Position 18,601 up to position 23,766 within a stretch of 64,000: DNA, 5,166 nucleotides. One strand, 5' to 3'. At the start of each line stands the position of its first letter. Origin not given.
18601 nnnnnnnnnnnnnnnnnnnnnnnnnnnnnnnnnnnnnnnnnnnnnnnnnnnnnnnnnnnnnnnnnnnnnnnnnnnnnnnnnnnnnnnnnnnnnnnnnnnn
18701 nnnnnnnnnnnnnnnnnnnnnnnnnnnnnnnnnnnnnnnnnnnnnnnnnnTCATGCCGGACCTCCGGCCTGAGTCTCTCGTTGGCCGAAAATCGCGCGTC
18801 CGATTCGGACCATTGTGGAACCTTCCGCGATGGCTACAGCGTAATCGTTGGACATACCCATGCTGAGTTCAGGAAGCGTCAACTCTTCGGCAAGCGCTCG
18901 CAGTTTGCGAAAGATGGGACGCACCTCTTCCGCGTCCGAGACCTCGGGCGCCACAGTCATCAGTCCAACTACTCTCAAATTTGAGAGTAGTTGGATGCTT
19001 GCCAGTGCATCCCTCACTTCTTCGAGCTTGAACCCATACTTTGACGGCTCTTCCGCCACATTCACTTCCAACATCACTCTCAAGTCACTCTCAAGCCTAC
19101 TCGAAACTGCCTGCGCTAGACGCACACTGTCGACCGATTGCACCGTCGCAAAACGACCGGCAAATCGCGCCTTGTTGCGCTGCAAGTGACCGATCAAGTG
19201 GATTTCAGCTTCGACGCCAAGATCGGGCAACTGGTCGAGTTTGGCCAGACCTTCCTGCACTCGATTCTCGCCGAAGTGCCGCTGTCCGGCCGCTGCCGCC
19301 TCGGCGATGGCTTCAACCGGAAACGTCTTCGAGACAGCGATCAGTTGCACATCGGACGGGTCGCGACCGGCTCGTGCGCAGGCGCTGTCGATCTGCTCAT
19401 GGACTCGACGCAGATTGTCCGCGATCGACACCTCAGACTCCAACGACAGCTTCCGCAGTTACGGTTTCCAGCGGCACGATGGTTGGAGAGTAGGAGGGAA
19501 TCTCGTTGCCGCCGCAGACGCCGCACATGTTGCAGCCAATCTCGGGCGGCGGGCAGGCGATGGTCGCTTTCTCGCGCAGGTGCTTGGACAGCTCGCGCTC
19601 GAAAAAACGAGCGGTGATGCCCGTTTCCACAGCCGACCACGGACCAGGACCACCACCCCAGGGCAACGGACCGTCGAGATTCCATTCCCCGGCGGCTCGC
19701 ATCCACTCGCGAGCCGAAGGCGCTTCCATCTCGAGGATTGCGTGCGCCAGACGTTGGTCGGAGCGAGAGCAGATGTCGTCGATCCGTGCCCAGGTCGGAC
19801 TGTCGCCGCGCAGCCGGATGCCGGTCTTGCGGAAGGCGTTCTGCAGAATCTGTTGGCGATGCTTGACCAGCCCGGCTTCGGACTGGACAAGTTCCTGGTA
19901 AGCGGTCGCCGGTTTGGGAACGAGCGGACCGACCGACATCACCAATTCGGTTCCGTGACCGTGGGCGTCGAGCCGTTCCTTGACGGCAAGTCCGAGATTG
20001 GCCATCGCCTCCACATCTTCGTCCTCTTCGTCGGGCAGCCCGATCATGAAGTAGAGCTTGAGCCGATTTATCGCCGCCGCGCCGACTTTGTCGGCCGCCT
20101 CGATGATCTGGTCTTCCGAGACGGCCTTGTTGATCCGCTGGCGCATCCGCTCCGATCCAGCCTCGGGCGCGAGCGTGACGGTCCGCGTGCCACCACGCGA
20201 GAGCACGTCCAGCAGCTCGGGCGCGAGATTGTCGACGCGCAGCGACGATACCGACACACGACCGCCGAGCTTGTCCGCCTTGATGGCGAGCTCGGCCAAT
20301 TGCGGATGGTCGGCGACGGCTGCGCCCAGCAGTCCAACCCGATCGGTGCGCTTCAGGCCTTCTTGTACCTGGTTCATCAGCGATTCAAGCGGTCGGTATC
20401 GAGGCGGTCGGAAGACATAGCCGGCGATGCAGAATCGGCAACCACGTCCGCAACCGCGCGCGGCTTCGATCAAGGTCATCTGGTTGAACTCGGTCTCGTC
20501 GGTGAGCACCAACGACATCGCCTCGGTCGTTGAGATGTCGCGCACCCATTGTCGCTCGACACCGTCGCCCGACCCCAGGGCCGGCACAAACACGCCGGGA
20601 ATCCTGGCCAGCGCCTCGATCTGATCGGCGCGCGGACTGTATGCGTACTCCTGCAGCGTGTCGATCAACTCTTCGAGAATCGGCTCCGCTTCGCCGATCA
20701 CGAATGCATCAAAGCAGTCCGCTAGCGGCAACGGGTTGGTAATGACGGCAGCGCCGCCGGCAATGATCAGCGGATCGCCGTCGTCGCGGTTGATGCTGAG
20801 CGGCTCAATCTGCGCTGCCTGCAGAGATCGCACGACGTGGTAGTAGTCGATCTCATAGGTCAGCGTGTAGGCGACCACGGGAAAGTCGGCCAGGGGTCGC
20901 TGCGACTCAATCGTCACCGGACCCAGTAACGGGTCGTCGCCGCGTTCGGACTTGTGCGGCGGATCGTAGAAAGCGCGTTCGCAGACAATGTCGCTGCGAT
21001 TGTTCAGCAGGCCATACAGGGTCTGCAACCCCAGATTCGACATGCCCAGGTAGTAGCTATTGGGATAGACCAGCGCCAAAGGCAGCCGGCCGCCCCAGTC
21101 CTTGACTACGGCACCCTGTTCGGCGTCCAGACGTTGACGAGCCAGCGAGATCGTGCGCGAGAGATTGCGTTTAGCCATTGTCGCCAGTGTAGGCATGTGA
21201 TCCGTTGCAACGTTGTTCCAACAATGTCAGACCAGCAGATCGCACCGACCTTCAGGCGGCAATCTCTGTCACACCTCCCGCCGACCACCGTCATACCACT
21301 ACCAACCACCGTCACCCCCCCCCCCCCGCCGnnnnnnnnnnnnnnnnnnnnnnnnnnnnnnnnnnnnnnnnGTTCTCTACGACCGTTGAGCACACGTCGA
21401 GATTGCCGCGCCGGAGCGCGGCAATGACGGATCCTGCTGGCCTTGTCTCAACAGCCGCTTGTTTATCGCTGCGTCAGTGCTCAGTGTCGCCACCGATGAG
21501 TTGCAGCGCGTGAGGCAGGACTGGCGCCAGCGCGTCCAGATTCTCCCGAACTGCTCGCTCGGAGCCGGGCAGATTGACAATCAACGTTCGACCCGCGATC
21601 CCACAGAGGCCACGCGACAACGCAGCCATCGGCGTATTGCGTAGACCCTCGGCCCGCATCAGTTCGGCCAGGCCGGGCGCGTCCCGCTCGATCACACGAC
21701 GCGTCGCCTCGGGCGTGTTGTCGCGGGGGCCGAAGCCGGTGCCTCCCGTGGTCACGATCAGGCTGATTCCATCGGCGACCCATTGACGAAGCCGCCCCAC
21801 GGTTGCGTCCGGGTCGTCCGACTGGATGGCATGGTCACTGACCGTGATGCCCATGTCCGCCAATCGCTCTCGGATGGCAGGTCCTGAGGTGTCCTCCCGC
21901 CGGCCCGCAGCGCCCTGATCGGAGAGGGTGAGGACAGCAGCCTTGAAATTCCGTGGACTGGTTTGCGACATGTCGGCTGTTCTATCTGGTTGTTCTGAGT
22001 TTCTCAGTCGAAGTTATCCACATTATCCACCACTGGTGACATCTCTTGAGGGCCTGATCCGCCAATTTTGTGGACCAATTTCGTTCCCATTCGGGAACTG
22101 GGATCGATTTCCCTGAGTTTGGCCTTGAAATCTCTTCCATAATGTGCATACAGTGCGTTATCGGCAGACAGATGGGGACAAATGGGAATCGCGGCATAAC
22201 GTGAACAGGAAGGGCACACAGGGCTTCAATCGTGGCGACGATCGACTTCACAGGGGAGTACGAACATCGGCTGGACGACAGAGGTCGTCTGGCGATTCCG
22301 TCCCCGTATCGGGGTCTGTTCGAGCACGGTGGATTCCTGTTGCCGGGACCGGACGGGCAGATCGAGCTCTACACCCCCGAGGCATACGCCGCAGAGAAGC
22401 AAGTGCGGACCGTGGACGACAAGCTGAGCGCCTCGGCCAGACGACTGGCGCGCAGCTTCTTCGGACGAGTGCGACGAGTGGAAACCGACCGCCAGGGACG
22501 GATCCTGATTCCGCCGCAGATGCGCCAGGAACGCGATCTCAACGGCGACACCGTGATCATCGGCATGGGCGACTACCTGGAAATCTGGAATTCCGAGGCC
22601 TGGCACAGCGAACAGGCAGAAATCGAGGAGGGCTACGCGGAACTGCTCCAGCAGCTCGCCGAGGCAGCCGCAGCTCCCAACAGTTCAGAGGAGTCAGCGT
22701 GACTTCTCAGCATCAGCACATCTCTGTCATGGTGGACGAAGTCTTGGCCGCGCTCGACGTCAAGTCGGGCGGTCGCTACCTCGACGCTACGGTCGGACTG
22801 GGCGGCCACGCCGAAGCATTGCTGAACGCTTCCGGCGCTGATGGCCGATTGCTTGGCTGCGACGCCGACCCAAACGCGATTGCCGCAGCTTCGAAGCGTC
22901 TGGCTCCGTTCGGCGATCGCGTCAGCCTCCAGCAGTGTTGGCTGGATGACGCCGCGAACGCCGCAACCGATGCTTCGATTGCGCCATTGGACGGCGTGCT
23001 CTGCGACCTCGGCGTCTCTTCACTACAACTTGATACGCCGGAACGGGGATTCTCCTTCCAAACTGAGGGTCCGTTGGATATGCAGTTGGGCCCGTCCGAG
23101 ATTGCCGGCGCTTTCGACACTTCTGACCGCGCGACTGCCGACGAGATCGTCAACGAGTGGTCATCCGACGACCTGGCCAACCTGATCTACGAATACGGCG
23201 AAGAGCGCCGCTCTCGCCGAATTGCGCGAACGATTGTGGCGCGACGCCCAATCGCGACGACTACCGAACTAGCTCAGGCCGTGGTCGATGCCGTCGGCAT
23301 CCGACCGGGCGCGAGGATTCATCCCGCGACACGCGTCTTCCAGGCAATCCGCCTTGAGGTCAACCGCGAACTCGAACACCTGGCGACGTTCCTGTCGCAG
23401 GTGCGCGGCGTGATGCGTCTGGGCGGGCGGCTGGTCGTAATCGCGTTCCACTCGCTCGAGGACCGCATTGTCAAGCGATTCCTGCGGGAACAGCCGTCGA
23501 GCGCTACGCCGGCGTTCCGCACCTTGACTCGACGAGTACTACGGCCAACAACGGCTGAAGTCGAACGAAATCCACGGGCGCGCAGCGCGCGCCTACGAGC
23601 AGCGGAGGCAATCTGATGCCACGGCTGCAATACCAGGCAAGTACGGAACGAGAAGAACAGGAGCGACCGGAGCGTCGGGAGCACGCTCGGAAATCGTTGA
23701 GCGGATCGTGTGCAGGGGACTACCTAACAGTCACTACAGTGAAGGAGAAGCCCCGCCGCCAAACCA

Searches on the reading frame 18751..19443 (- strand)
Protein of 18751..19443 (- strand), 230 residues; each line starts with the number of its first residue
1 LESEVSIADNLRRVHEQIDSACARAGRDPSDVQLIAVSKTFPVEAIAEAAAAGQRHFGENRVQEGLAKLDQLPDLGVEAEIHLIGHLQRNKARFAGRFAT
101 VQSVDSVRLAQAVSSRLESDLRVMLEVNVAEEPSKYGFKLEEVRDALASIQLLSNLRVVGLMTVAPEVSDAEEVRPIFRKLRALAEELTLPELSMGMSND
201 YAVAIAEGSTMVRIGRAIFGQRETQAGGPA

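Call 21: search_protein_families(library=pfam, proteins=[window:18751-19443:-], max_evalue=0.001)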
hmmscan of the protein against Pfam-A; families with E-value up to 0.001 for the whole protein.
window:18751-19443:- (230 aa): 1 family
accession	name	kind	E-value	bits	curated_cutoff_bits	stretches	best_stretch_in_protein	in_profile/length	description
PF01168.26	Ala_racemase_N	-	1.4e-23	84.2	24.1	1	11-222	3-219/220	Alanine racemase, N-terminal domain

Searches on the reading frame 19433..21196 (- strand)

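Call 21: search_protein_families(library=pfam, proteins=[window:19433-21196:-], max_evalue=0.001)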
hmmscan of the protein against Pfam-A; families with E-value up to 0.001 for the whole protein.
window:19433-21196:- (587 aa): 2 families
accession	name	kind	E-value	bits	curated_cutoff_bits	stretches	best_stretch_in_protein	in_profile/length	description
PF19864.5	Radical_SAM_N2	-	6.4e-40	136.5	29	1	56-205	1-151/151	Radical SAM proteins, N-terminal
PF04055.27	Radical_SAM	-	1.6e-22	80.9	29.5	1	245-401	3-165/166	Radical SAM superfamily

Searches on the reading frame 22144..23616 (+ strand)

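Call 22: search_protein_families(library=pfam, proteins=[window:22144-23616:+], max_evalue=0.001)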
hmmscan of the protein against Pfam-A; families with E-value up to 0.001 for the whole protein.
window:22144-23616:+ (490 aa): 1 family
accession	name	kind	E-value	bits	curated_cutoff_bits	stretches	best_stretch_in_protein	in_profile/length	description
PF01795.25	Methyltransf_5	-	6.4e-94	315.3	27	1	190-489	2-308/309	MraW methylase family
